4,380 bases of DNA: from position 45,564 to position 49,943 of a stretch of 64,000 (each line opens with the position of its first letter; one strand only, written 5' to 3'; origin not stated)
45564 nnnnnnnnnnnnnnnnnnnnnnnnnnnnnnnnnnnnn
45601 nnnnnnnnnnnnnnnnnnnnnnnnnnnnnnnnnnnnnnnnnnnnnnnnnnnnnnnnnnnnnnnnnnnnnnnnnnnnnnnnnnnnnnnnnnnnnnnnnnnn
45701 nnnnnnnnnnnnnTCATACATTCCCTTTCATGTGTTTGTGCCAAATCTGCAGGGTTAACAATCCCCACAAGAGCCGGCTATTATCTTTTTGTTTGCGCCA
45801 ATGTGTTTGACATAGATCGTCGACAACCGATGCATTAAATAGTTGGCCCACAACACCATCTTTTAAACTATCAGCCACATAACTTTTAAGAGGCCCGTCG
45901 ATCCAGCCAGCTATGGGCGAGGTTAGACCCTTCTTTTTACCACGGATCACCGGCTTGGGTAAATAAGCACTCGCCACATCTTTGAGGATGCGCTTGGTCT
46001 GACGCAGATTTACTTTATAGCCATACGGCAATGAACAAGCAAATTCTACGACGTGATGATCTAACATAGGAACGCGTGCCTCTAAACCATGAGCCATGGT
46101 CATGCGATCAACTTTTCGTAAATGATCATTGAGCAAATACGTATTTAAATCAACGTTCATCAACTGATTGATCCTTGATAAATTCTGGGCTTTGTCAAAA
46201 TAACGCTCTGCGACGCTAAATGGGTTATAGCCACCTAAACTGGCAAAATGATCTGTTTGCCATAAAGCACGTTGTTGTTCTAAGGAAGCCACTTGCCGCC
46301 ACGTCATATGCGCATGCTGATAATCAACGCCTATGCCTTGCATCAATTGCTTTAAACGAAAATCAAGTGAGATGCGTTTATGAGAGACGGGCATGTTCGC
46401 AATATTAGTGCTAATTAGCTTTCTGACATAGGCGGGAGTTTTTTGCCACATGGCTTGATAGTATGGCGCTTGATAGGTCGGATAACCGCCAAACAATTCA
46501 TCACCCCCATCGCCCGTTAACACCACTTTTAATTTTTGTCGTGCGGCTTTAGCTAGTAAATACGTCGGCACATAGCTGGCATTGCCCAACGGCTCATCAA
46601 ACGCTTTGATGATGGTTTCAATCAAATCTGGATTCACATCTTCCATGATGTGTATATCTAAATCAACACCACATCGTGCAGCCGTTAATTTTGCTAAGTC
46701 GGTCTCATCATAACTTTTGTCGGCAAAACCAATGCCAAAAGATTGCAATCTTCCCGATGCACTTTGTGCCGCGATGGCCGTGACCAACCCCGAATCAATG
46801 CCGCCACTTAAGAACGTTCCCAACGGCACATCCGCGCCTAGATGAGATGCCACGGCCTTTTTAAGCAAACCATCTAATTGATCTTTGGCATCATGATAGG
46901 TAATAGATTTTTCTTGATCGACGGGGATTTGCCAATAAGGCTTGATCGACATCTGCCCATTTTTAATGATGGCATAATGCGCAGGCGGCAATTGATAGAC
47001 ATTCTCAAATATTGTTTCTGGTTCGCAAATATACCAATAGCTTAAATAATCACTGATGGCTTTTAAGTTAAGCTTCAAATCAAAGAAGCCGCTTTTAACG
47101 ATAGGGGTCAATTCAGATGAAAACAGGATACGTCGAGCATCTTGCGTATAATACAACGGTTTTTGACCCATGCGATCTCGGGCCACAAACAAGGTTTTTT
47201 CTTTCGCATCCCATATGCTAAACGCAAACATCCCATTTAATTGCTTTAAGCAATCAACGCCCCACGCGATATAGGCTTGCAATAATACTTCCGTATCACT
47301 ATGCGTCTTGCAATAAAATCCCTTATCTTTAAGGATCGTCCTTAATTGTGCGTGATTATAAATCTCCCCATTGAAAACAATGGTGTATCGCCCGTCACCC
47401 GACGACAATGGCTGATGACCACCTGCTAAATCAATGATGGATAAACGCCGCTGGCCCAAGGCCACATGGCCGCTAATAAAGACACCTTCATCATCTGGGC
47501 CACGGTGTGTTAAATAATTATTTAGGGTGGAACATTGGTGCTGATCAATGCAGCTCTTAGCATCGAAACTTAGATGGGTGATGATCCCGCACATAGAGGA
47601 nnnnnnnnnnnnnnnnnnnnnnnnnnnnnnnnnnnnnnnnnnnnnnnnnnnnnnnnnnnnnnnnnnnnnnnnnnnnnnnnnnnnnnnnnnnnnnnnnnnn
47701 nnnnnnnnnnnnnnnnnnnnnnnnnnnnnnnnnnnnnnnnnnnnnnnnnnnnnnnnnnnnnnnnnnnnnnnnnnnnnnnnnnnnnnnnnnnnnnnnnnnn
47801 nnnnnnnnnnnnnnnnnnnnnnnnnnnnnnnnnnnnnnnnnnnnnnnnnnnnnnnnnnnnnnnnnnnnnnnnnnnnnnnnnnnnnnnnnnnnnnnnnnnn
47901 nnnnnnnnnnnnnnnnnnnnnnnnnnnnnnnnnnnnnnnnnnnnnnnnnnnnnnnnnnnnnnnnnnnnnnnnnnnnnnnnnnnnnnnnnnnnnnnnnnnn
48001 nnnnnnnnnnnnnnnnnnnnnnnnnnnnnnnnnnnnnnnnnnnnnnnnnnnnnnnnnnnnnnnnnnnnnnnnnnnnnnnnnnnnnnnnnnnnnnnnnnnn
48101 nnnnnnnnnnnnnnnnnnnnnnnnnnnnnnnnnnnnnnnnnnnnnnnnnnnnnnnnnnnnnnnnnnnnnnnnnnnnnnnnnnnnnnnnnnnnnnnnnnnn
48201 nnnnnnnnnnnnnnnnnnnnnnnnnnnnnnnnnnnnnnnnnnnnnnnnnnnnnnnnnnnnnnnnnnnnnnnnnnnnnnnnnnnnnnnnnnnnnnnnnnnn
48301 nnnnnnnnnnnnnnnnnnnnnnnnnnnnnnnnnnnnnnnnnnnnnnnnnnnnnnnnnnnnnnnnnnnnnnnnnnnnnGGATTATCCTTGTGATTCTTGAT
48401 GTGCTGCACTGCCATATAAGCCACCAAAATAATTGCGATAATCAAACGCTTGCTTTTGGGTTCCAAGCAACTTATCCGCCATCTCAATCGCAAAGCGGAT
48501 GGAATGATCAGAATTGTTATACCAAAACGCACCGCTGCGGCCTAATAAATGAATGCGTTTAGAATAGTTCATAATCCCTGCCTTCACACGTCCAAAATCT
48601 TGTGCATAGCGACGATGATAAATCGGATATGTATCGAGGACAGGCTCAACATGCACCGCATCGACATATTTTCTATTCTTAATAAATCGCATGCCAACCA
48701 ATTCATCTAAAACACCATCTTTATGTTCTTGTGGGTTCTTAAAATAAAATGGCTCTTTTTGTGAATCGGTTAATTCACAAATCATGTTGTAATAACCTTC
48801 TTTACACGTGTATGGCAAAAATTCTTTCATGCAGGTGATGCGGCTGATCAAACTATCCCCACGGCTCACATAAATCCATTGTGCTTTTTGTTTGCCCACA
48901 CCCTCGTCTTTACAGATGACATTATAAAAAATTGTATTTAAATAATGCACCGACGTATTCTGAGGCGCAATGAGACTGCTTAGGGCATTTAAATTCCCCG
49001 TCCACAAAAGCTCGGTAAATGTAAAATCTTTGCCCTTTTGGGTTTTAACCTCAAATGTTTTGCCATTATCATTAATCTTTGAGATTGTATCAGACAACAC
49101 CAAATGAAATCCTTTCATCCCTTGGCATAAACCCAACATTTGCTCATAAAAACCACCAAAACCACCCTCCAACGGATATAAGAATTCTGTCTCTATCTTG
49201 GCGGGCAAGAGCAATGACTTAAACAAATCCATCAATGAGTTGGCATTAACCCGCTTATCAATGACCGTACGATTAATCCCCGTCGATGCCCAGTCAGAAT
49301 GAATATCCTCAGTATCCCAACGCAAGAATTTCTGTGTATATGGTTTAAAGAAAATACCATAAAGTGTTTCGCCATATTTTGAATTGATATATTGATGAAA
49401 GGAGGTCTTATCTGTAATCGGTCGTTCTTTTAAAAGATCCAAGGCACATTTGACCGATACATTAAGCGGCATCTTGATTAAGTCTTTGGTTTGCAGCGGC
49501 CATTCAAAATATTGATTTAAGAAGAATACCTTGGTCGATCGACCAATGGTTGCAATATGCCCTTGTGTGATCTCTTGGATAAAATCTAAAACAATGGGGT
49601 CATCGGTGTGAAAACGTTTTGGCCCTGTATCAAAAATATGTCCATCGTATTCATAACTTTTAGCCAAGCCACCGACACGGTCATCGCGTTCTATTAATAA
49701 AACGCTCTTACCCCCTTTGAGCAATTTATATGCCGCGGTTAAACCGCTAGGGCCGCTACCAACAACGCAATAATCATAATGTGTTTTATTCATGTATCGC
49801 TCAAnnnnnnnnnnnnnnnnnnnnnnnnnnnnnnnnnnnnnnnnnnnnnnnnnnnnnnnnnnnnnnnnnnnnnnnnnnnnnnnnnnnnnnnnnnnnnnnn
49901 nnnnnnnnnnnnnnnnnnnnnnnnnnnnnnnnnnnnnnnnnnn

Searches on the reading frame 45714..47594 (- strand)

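Call 29: search_protein_families(library=ncbifam, proteins=[window:45714-47594:-], max_evalue=0.00001)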
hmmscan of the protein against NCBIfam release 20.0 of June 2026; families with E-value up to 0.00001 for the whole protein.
window:45714-47594:- (626 aa): 9 families
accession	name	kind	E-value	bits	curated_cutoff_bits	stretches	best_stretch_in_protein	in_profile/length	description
TIGR03108.1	eps_aminotran_1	hypoth_equivalog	1.4e-166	555.8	816.9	1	1-616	1-622/628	XrtA/PEP-CTERM system amidotransferase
TIGR01536.1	asn_synth_AEB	equivalog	4.3e-141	471.4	267.1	1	2-556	1-516/517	asparagine synthase (glutamine-hydrolyzing)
TIGR03104.1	trio_amidotrans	equivalog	4.9e-119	398.2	570.1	2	1-376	1-385/589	N-acetylglutaminylglutamine amidotransferase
NF006949.0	PRK09431.1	equivalog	1.7e-92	310.8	499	3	1-167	1-167/554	asparagine synthase B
NF033535.1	lass_lactam_cya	exception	2.7e-71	241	525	2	1-392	1-401/668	lasso peptide isopeptide bond-forming cyclase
NF033561.1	macrolact_Ik_Al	subfamily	4.3e-19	68.5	300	1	126-375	84-338/561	albusnodin/ikarugamycin family macrolactam cyclase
TIGR01134.1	purF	equivalog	4.7e-08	32.8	350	1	60-162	84-196/432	amidophosphoribosyltransferase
NF001484.0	PRK00331.1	subfamily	7.9e-07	27.8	381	1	62-167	87-200/601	isomerizing glutamine--fructose-6-phosphate transaminase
TIGR01135.1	glmS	equivalog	2.4e-06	26.3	418.05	1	63-167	87-199/607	glutamine--fructose-6-phosphate transaminase (isomerizing)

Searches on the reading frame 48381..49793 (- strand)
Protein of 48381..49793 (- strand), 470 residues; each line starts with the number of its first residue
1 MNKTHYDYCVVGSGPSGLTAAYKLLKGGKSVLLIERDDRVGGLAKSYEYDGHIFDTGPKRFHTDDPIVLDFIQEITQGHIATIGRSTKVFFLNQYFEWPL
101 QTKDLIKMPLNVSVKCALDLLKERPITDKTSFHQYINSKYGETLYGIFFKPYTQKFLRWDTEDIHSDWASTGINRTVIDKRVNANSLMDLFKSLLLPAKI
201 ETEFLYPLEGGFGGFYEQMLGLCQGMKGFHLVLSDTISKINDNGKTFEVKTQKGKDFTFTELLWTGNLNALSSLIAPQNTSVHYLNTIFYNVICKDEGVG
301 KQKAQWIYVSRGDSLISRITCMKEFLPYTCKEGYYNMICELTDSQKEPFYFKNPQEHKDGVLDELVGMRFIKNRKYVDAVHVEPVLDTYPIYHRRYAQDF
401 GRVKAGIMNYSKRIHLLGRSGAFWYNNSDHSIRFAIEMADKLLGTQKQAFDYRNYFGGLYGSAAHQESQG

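Call 29: search_protein_families(library=ncbifam, proteins=[window:48381-49793:-], max_evalue=0.00001)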
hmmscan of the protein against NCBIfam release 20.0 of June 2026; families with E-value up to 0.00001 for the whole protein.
window:48381-49793:- (470 aa): 21 families
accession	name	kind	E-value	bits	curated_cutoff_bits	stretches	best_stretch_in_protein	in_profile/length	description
NF005548.0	PRK07208.1-4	equivalog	2.4e-59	201.3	389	1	8-443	6-451/488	hypothetical protein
NF005545.0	PRK07208.1-1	equivalog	3e-47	161.1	451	1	3-446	5-465/504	hypothetical protein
NF005547.0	PRK07208.1-3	equivalog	3.7e-47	161.1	380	1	8-446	7-445/465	hypothetical protein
NF005546.0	PRK07208.1-2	equivalog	2.2e-39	135.4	418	3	85-250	116-289/527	hypothetical protein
NF005549.0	PRK07208.1-5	equivalog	7.7e-25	87.3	587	2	9-75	8-78/534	hypothetical protein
NF005560.0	PRK07233.1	equivalog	1.9e-20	73.2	252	1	8-445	3-431/435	hypothetical protein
TIGR02734.1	crtI_fam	subfamily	3.5e-14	52.4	238.1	1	9-60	2-53/504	phytoene desaturase family protein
TIGR00031.1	UDP-GALP_mutase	equivalog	3.8e-14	52.4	303.75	1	6-162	2-165/378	UDP-galactopyranose mutase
TIGR00562.1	proto_IX_ox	equivalog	5.9e-14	51.5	97.85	1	8-143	5-151/470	protoporphyrinogen oxidase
NF008841.0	PRK11883.1-1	equivalog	6e-11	41.9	517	1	6-94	4-97/453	protoporphyrinogen oxidase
NF058655.1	CrtID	equivalog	1.2e-10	40.8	640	1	9-61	2-54/478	bifunctional phytoene desaturase/3,4-desaturase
NF003585.0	PRK05249.1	equivalog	9.5e-09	34.4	465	1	2-44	3-45/464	Si-specific NAD(P)(+) transhydrogenase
NF045637.1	carotdesatCrtDProt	equivalog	5e-08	31.9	580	1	10-59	3-52/485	1-hydroxycarotenoid 3,4-desaturase CrtD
TIGR01317.1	GOGAT_sm_gam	subfamily_domain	8.3e-08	31.5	447.7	1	3-44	141-182/485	glutamate synthase small subunit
TIGR03467.1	HpnE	equivalog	1.1e-07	31.6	283.05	1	9-112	2-106/430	hydroxysqualene dehydroxylase HpnE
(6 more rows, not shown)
